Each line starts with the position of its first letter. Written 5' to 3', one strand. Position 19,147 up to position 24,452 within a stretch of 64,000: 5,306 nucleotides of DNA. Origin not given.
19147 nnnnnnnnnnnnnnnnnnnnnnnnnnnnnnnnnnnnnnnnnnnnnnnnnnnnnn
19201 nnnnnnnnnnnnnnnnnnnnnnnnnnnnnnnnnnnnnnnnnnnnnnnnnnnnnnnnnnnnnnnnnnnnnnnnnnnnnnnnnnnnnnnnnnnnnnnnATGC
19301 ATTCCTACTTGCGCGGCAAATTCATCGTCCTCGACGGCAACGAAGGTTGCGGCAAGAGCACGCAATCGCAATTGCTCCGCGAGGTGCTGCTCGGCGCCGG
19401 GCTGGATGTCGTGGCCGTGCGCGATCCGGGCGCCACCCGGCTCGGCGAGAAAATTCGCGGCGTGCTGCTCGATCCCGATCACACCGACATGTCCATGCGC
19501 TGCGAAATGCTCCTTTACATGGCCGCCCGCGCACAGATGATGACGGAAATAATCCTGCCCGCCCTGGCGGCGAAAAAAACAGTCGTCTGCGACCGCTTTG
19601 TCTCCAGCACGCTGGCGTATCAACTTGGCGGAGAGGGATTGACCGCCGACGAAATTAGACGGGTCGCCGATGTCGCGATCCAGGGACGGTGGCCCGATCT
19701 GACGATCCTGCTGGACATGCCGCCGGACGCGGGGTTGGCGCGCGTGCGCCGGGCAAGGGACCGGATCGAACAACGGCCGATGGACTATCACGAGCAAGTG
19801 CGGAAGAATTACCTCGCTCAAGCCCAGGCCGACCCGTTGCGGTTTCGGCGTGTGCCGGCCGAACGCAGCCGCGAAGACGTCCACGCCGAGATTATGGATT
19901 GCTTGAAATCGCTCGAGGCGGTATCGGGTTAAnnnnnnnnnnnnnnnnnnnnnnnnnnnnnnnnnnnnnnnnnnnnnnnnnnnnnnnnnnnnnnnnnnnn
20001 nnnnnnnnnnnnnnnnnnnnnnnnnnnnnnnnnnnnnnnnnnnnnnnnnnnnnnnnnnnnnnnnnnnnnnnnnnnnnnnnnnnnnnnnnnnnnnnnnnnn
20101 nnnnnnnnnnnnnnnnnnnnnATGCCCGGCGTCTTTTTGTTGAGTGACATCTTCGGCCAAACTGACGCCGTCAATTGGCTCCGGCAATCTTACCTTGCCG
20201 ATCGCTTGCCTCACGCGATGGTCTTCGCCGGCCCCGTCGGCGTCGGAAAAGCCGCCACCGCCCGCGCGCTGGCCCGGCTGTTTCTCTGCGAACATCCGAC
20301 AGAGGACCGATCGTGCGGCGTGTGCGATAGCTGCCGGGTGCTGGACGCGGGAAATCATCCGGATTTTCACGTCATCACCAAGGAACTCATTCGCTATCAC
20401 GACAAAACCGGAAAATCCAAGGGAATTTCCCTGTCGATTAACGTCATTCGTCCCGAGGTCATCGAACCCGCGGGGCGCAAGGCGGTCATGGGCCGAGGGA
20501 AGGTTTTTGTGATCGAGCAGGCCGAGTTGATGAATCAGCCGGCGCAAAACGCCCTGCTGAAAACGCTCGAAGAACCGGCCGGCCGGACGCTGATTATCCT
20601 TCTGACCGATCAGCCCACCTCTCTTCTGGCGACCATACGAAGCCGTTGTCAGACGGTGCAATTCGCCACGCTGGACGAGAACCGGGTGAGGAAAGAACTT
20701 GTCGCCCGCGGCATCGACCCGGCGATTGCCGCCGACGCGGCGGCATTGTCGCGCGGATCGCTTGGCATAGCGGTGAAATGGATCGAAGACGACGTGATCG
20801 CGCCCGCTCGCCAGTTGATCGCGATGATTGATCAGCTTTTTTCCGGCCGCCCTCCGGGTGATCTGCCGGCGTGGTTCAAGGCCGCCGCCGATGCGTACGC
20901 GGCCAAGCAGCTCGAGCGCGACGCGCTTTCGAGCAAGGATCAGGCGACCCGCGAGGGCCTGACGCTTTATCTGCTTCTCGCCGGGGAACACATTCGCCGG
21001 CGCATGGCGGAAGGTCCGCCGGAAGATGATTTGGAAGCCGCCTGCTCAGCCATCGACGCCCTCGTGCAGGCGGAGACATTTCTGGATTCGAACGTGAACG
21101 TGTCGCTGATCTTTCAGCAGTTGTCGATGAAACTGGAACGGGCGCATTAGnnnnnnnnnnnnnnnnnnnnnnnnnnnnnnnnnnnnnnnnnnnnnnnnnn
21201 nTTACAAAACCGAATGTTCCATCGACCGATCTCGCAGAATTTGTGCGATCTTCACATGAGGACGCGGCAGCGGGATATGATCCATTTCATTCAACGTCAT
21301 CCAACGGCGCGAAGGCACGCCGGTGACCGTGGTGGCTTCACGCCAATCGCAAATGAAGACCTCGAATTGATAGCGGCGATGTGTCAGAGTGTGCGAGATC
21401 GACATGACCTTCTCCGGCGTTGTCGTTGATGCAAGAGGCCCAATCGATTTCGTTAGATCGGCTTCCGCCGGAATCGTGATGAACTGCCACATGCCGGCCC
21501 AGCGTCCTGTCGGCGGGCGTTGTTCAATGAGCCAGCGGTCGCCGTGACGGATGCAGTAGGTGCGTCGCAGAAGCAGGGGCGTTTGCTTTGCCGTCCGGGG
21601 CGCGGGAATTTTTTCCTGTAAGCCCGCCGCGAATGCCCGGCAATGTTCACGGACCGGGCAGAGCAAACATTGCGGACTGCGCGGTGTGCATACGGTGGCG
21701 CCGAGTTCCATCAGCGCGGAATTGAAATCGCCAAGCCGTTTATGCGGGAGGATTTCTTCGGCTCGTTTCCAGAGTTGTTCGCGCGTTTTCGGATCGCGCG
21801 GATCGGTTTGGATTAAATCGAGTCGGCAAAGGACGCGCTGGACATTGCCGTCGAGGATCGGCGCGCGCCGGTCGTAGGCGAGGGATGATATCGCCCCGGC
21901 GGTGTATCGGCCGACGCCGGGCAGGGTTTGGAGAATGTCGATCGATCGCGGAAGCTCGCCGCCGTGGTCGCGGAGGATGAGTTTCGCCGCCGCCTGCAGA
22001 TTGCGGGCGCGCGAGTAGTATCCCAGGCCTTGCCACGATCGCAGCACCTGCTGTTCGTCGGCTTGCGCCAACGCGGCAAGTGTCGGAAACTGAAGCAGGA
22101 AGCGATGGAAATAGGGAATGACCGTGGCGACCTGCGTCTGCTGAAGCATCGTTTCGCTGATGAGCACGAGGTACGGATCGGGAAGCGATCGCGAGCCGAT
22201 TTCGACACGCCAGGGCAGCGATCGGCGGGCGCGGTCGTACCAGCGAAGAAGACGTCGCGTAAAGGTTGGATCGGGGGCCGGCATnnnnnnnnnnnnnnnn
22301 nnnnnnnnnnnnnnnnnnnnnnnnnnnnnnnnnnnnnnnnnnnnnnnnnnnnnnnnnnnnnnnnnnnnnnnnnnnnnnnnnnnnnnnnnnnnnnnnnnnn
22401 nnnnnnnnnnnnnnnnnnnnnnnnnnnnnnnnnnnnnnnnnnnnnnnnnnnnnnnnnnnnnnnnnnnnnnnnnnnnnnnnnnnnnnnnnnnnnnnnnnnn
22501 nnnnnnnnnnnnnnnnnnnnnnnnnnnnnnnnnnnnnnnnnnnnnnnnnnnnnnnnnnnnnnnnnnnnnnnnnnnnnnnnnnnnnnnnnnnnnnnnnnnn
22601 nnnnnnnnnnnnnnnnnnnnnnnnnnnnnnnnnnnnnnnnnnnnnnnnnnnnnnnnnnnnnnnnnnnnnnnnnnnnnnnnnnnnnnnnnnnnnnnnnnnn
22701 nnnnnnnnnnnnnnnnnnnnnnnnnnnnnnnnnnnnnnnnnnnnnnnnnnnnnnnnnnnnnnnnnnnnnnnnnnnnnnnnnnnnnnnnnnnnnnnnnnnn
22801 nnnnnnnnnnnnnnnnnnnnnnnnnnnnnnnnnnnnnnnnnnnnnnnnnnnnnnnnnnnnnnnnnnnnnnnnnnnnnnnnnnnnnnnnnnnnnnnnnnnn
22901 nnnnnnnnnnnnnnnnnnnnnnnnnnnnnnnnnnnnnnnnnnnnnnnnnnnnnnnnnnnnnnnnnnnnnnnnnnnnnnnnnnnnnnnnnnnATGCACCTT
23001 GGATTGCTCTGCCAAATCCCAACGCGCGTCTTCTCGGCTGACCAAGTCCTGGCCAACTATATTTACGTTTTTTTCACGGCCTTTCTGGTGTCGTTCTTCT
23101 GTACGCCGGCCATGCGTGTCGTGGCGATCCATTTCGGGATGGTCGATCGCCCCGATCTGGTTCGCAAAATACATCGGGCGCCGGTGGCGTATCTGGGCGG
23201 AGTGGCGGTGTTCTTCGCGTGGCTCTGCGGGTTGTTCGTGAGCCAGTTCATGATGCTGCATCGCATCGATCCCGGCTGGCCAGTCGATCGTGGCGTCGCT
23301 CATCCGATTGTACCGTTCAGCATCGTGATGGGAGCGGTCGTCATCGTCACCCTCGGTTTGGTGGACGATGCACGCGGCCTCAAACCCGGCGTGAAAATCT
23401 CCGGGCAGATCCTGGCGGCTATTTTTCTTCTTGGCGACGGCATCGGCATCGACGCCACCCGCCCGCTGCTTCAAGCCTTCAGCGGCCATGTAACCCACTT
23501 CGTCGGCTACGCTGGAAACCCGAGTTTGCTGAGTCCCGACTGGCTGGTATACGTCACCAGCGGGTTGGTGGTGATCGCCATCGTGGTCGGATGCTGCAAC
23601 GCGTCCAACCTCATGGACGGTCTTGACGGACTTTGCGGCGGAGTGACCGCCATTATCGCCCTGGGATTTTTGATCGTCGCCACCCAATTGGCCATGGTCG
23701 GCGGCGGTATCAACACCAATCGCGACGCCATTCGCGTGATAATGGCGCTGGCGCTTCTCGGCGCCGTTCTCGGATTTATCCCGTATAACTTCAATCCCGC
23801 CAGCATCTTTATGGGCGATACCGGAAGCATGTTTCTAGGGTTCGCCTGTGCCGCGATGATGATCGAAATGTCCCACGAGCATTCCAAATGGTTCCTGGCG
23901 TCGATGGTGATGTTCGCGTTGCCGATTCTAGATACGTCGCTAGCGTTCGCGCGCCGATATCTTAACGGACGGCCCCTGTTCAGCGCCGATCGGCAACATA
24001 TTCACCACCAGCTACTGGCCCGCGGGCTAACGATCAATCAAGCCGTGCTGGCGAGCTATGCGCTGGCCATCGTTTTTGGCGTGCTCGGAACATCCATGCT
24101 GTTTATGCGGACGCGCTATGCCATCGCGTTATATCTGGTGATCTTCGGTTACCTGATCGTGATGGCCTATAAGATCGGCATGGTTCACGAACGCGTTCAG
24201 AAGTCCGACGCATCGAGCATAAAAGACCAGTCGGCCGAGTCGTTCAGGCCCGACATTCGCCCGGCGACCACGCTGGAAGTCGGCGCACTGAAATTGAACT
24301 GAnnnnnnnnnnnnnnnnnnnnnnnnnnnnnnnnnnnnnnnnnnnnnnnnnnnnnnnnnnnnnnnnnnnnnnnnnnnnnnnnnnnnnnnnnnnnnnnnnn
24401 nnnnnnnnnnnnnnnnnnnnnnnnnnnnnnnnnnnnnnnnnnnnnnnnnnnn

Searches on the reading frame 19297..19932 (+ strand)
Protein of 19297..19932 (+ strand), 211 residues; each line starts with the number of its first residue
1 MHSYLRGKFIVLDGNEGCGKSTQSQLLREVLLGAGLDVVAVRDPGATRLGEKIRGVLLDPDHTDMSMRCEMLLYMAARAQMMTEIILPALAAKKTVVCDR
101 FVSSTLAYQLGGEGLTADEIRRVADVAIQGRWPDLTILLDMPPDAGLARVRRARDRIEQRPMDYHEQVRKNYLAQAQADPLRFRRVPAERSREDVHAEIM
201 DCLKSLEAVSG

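Call 81: search_protein_families(library=pfam, proteins=[window:19297-19932:+], max_evalue=0.0001)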
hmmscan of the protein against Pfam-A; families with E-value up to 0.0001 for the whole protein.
window:19297-19932:+ (211 aa): 2 families
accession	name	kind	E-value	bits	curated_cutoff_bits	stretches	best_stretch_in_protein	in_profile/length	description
PF02223.23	Thymidylate_kin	-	2.2e-44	151.8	27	1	12-199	1-185/185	Thymidylate kinase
PF13521.12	AAA_28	-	2.1e-05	25.2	27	1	10-170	2-144/164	AAA domain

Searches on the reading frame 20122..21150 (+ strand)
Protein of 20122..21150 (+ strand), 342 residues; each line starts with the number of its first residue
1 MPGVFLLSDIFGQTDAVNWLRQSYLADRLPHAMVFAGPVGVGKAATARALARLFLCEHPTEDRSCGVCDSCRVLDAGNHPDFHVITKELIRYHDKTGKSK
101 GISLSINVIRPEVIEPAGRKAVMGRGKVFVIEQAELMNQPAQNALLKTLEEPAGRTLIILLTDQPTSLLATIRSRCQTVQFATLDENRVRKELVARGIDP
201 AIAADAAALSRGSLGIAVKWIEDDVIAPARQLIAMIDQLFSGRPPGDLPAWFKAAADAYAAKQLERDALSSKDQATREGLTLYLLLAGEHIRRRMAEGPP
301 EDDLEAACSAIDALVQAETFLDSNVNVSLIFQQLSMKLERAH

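Call 81: search_protein_families(library=pfam, proteins=[window:20122-21150:+], max_evalue=0.0001)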
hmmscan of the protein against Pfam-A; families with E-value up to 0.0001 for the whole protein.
window:20122-21150:+ (342 aa): 2 families
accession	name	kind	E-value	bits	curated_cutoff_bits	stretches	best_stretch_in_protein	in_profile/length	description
PF13177.12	DNA_pol3_delta2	-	2.5e-47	161.3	27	1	13-184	2-160/161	DNA polymerase III, delta subunit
PF00004.35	AAA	-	2.3e-05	25.3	21.2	0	33-52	1-20/131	ATPase family associated with various cellular activities (AAA)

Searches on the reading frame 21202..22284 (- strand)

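Call 82: search_protein_families(library=pfam, proteins=[window:21202-22284:-], max_evalue=0.0001)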
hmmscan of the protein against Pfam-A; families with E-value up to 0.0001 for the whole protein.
window:21202-22284:- (360 aa): 4 families
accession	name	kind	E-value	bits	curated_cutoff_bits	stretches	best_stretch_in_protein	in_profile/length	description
PF00730.31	HhH-GPD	-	1.3e-22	80.6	26.2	1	42-176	1-107/108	HhH-GPD superfamily base excision DNA repair protein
PF14815.12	NUDIX_4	-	2.5e-19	69.6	35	1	244-347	4-111/113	NUDIX domain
PF00633.29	HHH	-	1.6e-07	31.3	24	1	107-132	2-27/30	Helix-hairpin-helix motif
PF10576.14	EndIII_4Fe-2S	-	7e-05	23.4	20.5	0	199-215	1-17/17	Iron-sulfur binding domain of endonuclease III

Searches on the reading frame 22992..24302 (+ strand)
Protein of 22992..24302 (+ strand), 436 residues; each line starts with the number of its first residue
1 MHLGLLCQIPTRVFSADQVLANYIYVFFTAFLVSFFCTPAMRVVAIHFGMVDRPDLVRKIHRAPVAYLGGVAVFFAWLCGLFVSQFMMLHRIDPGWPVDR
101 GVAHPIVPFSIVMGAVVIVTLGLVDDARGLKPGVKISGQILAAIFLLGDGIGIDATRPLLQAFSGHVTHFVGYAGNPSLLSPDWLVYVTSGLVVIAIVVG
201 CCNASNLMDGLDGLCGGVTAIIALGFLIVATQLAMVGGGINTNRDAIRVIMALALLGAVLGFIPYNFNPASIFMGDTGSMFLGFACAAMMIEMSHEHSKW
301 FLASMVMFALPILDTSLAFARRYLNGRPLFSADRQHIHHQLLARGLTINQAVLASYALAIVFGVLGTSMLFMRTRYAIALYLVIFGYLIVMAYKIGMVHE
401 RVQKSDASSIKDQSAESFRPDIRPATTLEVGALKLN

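Call 82: search_protein_families(library=pfam, proteins=[window:22992-24302:+], max_evalue=0.0001)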
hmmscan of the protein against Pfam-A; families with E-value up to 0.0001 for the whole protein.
window:22992-24302:+ (436 aa): 1 family
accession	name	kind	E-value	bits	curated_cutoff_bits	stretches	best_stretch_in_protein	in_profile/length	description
PF00953.26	Glycos_transf_4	-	6.9e-33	114.3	27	1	109-293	2-159/160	Glycosyl transferase family 4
